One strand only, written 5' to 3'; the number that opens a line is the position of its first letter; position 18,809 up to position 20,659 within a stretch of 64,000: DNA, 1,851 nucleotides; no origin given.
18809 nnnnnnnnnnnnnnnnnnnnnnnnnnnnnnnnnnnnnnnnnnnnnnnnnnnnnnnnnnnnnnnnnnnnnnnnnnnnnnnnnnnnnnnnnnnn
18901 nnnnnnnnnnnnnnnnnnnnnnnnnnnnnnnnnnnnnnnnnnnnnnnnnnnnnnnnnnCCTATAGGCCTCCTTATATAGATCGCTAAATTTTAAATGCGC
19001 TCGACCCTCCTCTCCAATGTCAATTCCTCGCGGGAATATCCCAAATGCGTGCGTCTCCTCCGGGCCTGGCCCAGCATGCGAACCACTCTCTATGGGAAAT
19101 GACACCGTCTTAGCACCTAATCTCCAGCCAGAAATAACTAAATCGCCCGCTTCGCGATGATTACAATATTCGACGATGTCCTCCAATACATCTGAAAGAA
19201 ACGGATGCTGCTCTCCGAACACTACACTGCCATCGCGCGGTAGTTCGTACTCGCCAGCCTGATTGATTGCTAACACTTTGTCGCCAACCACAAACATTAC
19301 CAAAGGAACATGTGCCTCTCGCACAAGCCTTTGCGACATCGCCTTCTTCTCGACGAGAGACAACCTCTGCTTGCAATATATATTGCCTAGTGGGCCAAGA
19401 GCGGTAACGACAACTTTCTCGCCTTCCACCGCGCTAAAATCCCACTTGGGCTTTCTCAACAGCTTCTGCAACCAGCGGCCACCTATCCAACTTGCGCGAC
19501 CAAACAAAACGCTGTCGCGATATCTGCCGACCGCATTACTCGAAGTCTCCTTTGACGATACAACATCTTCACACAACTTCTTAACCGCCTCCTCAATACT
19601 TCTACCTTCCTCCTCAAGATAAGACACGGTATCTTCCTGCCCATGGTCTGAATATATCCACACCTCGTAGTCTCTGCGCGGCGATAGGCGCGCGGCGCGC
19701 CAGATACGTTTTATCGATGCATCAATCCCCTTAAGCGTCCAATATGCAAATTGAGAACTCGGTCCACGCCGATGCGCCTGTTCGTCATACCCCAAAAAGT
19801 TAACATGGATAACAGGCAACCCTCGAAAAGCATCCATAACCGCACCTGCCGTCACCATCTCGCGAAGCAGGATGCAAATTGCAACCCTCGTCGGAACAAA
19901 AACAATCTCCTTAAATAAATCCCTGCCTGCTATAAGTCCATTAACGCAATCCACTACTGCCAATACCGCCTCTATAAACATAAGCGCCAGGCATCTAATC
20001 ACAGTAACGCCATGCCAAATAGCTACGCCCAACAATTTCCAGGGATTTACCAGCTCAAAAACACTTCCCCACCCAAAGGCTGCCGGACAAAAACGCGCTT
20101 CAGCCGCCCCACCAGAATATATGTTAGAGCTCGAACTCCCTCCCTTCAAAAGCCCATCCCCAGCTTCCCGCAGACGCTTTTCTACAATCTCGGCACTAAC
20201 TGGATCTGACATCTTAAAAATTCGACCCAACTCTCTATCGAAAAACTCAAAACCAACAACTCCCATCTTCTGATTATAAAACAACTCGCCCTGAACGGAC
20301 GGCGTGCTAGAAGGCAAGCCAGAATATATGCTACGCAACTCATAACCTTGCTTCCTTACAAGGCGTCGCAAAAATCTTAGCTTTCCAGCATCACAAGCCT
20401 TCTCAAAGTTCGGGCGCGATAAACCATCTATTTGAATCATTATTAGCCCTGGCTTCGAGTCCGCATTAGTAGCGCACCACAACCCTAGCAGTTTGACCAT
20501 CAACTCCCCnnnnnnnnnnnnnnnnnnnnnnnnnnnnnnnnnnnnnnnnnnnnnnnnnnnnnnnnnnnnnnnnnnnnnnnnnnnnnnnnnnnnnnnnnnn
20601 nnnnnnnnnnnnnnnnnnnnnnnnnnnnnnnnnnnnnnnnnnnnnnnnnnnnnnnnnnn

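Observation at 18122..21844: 1240-aa GT4 / alkaline-phosphatase-like / EEP tri-domain fusion protein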

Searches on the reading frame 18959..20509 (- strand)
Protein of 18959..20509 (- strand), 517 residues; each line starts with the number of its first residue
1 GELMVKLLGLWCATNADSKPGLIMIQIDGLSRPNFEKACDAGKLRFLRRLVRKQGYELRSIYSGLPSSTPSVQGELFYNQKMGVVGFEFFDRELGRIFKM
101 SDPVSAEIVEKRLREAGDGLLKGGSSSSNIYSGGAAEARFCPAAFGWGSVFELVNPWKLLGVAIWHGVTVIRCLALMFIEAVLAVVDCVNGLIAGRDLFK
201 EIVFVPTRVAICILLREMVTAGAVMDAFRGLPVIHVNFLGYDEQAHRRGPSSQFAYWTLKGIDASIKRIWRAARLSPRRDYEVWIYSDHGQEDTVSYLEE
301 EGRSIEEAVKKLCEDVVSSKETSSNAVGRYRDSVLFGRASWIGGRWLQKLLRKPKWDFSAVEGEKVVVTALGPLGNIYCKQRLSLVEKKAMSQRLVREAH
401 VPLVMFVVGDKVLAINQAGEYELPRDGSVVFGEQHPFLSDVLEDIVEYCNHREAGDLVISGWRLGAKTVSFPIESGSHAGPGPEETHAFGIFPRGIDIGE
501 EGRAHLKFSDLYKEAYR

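Call 51: search_solved_structures(query=A4, max_evalue=1, show_alignments=2)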
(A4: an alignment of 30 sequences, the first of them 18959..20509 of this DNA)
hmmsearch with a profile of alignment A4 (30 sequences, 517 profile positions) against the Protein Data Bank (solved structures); distinct sequences matched with E-value up to 1: 16.
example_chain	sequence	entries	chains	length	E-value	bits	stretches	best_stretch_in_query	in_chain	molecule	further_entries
7mw8_D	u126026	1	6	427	0.00015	23.5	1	235-297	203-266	Phosphodiesterase-nucleotide pyrophosphatase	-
2gsn_A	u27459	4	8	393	0.0002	23.1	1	235-297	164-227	phosphodiesterase-nucleotide pyrophosphatase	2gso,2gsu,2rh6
7n1s_A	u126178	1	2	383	0.025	16.2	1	236-297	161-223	Phosphodiesterase-nucleotide pyrophosphatase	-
9koq_A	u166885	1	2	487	0.071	14.7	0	15-73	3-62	Sulfatase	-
6z4r_A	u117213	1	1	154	0.14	13.8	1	346-407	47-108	Myoglobin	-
6m8f_A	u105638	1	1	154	0.22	13.1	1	346-407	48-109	Myoglobin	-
6z4t_A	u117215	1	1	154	0.23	13.1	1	346-407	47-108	Myoglobin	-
6f17_A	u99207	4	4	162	0.23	13.1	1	346-415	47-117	Myoglobin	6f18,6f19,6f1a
7slh_A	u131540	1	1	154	0.23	13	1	346-407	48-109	Myoglobin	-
8qba_A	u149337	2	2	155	0.23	13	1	346-407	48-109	Myoglobin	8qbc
6g5a_A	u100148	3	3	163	0.23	13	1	346-415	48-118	Myoglobin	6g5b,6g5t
7spe_A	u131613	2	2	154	0.38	12.3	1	346-404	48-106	Myoglobin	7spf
5utb_A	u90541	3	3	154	0.47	12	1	346-415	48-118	Myoglobin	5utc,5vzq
5utd_A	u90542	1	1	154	0.48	12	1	346-415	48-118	Myoglobin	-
1mlf_A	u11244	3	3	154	0.58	11.7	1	346-407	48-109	MYOGLOBIN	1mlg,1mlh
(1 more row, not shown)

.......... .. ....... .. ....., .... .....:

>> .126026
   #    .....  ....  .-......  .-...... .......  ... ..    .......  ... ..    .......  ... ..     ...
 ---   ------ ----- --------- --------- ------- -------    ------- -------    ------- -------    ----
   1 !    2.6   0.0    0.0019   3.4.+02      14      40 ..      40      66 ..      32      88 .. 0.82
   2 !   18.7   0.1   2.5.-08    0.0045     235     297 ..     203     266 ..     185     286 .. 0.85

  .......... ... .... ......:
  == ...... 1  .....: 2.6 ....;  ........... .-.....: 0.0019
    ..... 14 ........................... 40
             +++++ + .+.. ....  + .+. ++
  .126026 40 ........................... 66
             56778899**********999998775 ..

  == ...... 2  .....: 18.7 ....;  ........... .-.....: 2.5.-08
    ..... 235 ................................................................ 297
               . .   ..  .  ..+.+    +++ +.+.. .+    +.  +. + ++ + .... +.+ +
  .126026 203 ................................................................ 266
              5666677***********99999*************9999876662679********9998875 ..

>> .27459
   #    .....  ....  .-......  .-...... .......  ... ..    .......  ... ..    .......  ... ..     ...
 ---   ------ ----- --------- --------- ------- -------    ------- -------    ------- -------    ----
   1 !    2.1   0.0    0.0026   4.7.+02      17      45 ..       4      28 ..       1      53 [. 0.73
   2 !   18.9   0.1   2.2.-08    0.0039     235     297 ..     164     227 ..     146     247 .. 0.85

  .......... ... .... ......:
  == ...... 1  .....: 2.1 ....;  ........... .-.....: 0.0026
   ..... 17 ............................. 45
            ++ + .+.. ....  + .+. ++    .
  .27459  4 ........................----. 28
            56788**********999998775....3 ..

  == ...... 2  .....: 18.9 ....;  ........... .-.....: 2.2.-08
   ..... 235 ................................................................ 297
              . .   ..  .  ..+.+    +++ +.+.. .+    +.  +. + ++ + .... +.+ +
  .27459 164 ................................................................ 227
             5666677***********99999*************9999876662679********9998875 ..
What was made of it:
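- On NPP / alkaline-phosphatase superfamily: The IDGL, DExxH and SDHG motifs align with Xac NPP (call 51).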
